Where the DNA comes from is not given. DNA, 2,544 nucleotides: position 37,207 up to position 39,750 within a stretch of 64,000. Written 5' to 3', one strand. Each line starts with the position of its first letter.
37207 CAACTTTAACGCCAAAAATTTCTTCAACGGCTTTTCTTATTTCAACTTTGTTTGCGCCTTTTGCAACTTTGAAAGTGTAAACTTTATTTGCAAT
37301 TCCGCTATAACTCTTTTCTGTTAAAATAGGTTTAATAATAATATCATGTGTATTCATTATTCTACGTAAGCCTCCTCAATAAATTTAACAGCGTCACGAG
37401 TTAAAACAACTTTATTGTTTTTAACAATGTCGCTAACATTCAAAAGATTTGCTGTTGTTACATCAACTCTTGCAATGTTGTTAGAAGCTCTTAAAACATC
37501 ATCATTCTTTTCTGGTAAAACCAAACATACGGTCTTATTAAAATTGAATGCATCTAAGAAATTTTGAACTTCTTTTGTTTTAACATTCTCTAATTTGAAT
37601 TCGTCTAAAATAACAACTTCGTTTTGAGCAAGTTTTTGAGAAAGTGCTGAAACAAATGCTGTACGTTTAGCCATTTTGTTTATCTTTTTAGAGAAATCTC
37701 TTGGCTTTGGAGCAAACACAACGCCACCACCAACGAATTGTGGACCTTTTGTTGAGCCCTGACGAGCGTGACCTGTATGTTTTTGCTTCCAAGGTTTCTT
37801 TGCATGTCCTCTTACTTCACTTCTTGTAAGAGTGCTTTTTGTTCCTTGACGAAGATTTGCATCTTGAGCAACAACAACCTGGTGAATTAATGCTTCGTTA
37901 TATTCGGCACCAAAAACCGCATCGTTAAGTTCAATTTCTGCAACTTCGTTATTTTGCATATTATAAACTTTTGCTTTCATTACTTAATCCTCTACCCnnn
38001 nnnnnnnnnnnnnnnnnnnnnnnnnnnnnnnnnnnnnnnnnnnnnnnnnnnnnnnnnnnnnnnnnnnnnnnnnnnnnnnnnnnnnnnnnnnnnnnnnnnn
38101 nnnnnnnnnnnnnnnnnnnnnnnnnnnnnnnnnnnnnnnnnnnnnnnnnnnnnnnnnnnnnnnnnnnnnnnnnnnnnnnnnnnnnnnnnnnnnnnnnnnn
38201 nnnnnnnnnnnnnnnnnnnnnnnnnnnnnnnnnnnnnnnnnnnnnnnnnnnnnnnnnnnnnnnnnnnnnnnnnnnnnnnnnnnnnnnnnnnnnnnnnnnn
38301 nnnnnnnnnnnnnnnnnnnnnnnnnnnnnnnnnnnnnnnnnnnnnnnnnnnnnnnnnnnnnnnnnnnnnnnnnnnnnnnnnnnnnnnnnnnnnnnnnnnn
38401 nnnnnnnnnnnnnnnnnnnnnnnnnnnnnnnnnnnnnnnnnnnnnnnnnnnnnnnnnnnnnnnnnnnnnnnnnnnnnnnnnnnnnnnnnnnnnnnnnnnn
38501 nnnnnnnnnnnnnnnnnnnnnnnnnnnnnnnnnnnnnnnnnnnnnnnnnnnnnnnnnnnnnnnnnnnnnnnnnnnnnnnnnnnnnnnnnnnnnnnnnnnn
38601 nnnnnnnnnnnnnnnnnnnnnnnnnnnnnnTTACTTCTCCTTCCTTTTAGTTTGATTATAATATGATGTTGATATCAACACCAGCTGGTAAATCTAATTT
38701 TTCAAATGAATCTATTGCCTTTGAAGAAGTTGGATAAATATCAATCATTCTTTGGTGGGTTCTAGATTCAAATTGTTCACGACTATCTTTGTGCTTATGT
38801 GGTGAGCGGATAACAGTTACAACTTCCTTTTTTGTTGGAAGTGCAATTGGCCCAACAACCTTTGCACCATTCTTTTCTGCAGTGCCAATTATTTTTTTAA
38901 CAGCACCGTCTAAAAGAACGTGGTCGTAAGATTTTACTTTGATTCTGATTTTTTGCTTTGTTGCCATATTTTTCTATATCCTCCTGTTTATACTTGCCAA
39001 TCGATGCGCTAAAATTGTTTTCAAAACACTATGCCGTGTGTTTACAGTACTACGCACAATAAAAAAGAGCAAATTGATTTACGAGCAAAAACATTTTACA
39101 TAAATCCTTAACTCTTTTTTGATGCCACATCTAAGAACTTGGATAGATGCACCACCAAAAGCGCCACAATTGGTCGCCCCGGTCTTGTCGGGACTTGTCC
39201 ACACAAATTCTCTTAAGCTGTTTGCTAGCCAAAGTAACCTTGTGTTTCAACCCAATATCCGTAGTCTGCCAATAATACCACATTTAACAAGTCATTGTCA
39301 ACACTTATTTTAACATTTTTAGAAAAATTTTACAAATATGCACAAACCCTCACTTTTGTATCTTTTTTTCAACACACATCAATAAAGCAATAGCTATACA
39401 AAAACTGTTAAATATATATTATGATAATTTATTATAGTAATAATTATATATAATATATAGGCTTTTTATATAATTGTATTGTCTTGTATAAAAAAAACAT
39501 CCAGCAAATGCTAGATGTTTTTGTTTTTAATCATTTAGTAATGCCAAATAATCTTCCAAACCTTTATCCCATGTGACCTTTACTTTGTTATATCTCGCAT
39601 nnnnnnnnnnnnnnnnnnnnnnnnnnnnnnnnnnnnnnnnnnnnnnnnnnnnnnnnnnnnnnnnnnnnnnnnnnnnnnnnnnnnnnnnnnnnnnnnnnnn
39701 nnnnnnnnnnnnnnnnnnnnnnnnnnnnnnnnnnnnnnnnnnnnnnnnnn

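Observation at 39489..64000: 24.5-kb surface-protein island abutting the S10 operon promoter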

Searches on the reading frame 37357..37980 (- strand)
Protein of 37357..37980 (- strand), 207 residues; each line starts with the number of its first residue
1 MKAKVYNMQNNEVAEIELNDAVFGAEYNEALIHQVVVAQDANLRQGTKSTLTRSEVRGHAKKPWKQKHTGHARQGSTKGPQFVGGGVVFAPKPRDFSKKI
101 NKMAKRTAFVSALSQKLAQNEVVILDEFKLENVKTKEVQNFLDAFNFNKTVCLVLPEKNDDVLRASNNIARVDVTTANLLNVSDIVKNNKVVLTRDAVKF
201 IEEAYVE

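Call 15: find_related_loci(query=window:37357-37980:-, collection=genome_contigs, flank=10000)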
Query window:37357-37980:- (207 aa) in genome_contigs; peptide patterns used: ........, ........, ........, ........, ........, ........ (x = any residue, [..] = any of these).
599 stretches matched a pattern (row limit reached: there are more); 436 encode a relative of the query (tblastn E <= 1e-3); the best 80 are kept; 80 distinct loci.
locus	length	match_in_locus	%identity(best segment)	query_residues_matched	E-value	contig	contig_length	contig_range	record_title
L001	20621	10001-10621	88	1-207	1e-121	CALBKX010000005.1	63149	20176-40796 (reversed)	MAG TPA_asm: uncultured Clostridia bacterium isolate SRR1747034_bin.76_CONCOCT_v1.1_MAG genome assembly, contig: ERZ8082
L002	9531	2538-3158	87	1-207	5e-121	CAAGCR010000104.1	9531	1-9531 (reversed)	MAG TPA_asm: Clostridia bacterium, isolate HGM11367, WGS project CAAGCR010000000 data, contig: SRS476120_20_k119_318241,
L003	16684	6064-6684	87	1-207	7e-121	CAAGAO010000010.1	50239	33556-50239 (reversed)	MAG TPA_asm: Clostridia bacterium, isolate HGM11346, WGS project CAAGAO010000000 data, contig: SRS476020_85_k119_58339,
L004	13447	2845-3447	87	1-201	3e-116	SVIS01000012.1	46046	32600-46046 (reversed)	MAG: Clostridiales bacterium isolate SIG415 NODE_17926_length_46046_cov_3.685795, whole genome shotgun sequence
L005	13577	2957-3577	82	1-207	1e-112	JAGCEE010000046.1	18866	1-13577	MAG: Clostridia bacterium isolate RGIG9710 Yak_Omasum-3__c221763, whole genome shotgun sequence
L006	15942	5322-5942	72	1-207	1e-100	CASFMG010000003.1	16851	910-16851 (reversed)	uncultured Christensenella sp. isolate SI.O63.metabat-bins.3 genome assembly, contig: SI.O63.metabat-bins.3.fa_k141_3269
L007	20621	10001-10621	72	1-207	1e-99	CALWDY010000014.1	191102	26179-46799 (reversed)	MAG: uncultured Clostridia bacterium isolate E03__bin344 genome assembly, contig: E03__k127_429894, whole genome shotgun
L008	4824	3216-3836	73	1-207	1e-99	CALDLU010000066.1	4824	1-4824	MAG TPA_asm: uncultured Clostridia bacterium isolate SRR1747028_bin.21_CONCOCT_v1.1_MAG genome assembly, contig: ERZ8082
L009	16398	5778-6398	73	1-207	9e-99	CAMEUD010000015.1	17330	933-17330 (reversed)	MAG: uncultured Clostridia bacterium isolate SRR11489789_bin.108_metaWRAP_v1.3_MAG genome assembly, contig: ERZ11466733.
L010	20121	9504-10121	67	2-207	1e-88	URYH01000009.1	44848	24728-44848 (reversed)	uncultured Clostridiales bacterium isolate UMGS1470 genome assembly, contig: NODE_538_length_44848_cov_4.745965, whole g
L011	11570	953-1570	67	2-207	1e-88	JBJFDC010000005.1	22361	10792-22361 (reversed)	MAG: Christensenellales bacterium isolate LOHA32_bin.042 NODE_1249_length_22361_cov_6.638393, whole genome shotgun seque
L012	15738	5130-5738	63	2-204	2e-84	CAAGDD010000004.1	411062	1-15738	MAG TPA_asm: Clostridia bacterium, isolate HGM11351, WGS project CAAGDD010000000 data, contig: SRS476144_122_k119_191826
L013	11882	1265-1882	60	2-207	1e-80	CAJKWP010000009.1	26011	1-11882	MAG TPA_asm: uncultured Catabacter sp. isolate ERR321643-bin.22 genome assembly, contig: NODE_1241_length_26011_cov_4.77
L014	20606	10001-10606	61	4-205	1e-78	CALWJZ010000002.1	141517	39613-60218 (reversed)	MAG: uncultured Clostridia bacterium isolate BRZ_AM__bin13 genome assembly, contig: BRZ_AM__NODE_142_length_141517_cov_1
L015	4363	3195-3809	60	1-205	3e-77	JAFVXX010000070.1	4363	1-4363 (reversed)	MAG: Clostridia bacterium isolate RGIG5495 Sheep_Colon.Co__c1270638, whole genome shotgun sequence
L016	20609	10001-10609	60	1-203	1e-74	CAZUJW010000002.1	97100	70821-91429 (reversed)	MAG TPA_asm: uncultured Christensenella sp. isolate binchicken_co323_70 genome assembly, contig: NODE_92_length_97100_co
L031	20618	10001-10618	53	2-207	1e-69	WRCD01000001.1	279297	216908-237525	MAG: Bacillota bacterium isolate Lab288P3bin111 Ga0123353_10000007, whole genome shotgun sequence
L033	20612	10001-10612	56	1-204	1e-69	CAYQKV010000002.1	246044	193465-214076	MAG TPA_asm: uncultured Christensenella sp. isolate binchicken_co370_50 genome assembly, contig: NODE_41_length_246044_c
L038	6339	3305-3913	53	1-203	3e-66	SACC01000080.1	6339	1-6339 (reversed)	MAG: Clostridia bacterium isolate INTA.CYC.159 contig-100_11519, whole genome shotgun sequence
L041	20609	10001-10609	56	1-204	9e-65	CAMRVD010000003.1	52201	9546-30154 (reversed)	MAG TPA_asm: uncultured Clostridia bacterium isolate SRR13573580_bin.18_metawrap_v1.3_MAG genome assembly, contig: NODE.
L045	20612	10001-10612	51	1-204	6e-63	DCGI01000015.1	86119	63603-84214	MAG TPA_asm: Christensenella sp. UBA1782 UBA1782_contig_11972, whole genome shotgun sequence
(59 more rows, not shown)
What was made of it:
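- More distant hits are labelled Christensenella, Christensenellales or Catabacter (call 15).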

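Call 39: search_protein_families(library=pfam, proteins=[L016:4616-8536:+, L033:4740-8594:+, L041:3400-8640:+, L045:5366-8680:+, L045:1-5145:+, L031:4362-7970:+], max_evalue=0.001)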
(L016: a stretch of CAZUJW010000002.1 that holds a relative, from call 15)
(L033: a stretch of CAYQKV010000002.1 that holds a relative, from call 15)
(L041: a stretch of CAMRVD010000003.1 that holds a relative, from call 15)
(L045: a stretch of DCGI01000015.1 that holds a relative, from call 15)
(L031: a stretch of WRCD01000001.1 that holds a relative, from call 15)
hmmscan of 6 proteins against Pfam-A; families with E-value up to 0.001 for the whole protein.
L016:4616-8536:+ (1306 aa): 3 families
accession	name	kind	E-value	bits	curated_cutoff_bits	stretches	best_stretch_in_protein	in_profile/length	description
PF13306.12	LRR_5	-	9.7e-83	274.8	27.7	5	1066-1189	3-127/127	BspA type Leucine rich repeat region (6 copies)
PF13855.12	LRR_8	-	1.9e-09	37.6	27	0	1008-1038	2-32/61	Leucine rich repeat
PF02368.24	Big_2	-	0.0001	22.6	22.8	1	30-95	2-70/79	Bacterial Ig-like domain (group 2)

L033:4740-8594:+ (1284 aa): 1 family
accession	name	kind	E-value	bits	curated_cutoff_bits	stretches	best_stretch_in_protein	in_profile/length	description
PF13306.12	LRR_5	-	5.1e-52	175.5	27.7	3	1040-1159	3-122/127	BspA type Leucine rich repeat region (6 copies)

L041:3400-8640:+ (1746 aa): 1 family
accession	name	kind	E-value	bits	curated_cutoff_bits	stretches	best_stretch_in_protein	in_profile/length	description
PF18998.6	Flg_new_2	-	3.4e-12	46.6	23.6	2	1427-1460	27-71/73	Divergent InlB B-repeat domain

L045:5366-8680:+ (1104 aa): 0 families

L045:1-5145:+ (1714 aa): 0 families

L031:4362-7970:+ (1202 aa): 0 families

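Call 44: search_protein_families(library=pfam, proteins=[L003:2899-4347:+, L007:7851-8423:+, L007:4057-5691:+, L007:5712-6815:+, L010:892-8103:+, L005:851-1459:+], max_evalue=0.01)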
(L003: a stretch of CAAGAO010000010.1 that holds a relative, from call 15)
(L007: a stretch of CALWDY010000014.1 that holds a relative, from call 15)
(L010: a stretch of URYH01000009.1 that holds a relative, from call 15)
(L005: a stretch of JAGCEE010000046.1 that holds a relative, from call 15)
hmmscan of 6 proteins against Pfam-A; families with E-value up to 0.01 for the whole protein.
L003:2899-4347:+ (482 aa): 1 family
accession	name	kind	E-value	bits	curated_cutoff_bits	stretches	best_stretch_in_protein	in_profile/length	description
PF19789.6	DUF6273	-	3.9e-07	30.5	23.5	1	331-481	24-171/172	Domain of unknown function (DUF6273)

L007:7851-8423:+ (190 aa): 0 families

L007:4057-5691:+ (544 aa): 0 families

L007:5712-6815:+ (367 aa): 0 families

L010:892-8103:+ (2403 aa): 3 families
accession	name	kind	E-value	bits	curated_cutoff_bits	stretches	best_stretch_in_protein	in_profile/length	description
PF13306.12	LRR_5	-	1.1e-96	320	27.7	7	1019-1120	3-102/127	BspA type Leucine rich repeat region (6 copies)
PF09479.16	Flg_new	-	9.6e-90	295.1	27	8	1339-1404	1-64/65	Listeria-Bacteroides repeat domain (List_Bact_rpt)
PF13855.12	LRR_8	-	1.4e-08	34.8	27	0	1065-1107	16-59/61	Leucine rich repeat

L005:851-1459:+ (202 aa): 0 families

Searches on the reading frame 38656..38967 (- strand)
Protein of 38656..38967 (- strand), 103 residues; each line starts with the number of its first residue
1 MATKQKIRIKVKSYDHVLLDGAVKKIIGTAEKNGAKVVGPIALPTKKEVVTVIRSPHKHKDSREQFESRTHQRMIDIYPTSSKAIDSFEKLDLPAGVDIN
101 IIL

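Call 81: find_encoding_contigs(protein=window:38656-38967:-, flank=10000, max_places=10)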
Protein window:38656-38967:- (103 aa): 14 contigs read that carry it; 10 places shown.
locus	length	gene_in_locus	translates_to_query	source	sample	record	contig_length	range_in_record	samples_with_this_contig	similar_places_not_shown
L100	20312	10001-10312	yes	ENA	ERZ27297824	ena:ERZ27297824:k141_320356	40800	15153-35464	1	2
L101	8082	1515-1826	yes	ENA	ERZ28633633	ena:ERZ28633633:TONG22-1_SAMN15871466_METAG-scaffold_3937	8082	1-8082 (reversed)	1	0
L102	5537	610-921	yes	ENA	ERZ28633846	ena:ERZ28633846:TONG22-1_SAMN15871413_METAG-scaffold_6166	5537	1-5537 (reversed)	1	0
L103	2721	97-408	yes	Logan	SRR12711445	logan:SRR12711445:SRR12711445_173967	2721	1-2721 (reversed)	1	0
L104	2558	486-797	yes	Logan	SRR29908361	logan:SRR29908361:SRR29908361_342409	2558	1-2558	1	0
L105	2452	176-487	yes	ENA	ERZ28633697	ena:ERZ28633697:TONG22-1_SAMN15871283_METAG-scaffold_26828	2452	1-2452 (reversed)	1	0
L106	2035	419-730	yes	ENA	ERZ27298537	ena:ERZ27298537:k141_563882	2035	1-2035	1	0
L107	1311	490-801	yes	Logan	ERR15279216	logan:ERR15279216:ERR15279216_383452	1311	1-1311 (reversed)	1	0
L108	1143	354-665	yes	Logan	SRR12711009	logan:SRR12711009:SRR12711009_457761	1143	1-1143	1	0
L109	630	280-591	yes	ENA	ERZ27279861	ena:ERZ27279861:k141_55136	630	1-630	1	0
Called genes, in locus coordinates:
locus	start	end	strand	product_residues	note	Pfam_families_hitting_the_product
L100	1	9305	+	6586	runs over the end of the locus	PF09479:Flg_new (faint), PF18998:Flg_new_2 (faint)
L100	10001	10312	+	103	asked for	PF00338:Ribosomal_S10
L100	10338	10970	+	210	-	PF00297:Ribosomal_L3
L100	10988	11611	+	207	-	PF00573:Ribosomal_L4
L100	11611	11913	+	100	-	PF00276:Ribosomal_L23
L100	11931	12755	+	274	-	PF00181:Ribosomal_L2_N, PF03947:Ribosomal_L2_C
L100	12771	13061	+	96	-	PF00203:Ribosomal_S19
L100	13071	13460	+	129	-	PF00237:Ribosomal_L22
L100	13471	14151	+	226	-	PF07650:KH_2, PF00189:Ribosomal_S3_C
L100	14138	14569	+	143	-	PF00252:Ribosomal_L16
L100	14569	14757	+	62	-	PF00831:Ribosomal_L29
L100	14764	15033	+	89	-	PF00366:Ribosomal_S17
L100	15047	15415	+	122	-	PF00238:Ribosomal_L14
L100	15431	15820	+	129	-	PF00467:KOW (weak), PF17136:ribosomal_L24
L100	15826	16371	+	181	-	PF00281:Ribosomal_L5, PF00673:Ribosomal_L5_C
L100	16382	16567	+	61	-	PF00253:Ribosomal_S14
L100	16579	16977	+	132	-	PF00410:Ribosomal_S8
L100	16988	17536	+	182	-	PF00347:Ribosomal_L6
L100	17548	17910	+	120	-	PF00861:Ribosomal_L18p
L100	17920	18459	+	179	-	PF00333:Ribosomal_S5, PF03719:Ribosomal_S5_C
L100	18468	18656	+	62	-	PF00327:Ribosomal_L30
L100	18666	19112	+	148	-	PF00828:Ribosomal_L27A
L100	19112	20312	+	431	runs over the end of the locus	PF00344:SecY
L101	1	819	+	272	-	?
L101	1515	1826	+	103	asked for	PF00338:Ribosomal_S10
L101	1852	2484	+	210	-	PF00297:Ribosomal_L3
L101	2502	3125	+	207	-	PF00573:Ribosomal_L4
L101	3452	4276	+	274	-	PF00181:Ribosomal_L2_N, PF03947:Ribosomal_L2_C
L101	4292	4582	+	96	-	PF00203:Ribosomal_S19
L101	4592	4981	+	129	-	PF00237:Ribosomal_L22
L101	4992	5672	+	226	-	PF07650:KH_2, PF00189:Ribosomal_S3_C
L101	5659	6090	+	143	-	PF00252:Ribosomal_L16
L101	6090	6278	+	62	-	PF00831:Ribosomal_L29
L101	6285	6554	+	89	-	PF00366:Ribosomal_S17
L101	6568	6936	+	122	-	PF00238:Ribosomal_L14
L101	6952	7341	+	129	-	PF00467:KOW (weak), PF17136:ribosomal_L24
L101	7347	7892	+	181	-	PF00281:Ribosomal_L5, PF00673:Ribosomal_L5_C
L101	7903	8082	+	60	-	?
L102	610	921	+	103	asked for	PF00338:Ribosomal_S10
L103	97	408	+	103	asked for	PF00338:Ribosomal_S10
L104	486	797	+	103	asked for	PF00338:Ribosomal_S10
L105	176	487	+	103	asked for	PF00338:Ribosomal_S10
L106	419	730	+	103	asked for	PF00338:Ribosomal_S10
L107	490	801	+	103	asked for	PF00338:Ribosomal_S10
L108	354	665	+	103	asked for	PF00338:Ribosomal_S10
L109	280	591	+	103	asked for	PF00338:Ribosomal_S10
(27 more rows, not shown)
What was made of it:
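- Checked: A conspecific contig carries a 6,586-aa gene call (call 81), so about 114 N-terminal residues are missing.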

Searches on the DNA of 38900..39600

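Call 54: search_rna_families(source=window, start=38900, end=39600, threshold=evalue, max_evalue=1)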
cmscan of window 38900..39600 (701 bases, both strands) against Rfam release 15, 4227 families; matches with E-value up to 1: 2.
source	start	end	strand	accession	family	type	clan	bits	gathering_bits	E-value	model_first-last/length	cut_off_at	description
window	39036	39162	-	RF00396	SNORA13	Gene; snRNA; snoRNA; HACA-box;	CL00028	22.1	53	0.24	1-134/134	no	Small nucleolar RNA SNORA13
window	39487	39600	-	RF02637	EF0408_EF0409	Gene; sRNA;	-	16.8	440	0.052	319-412/412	5'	Enterococcus sRNA EF0408_EF0409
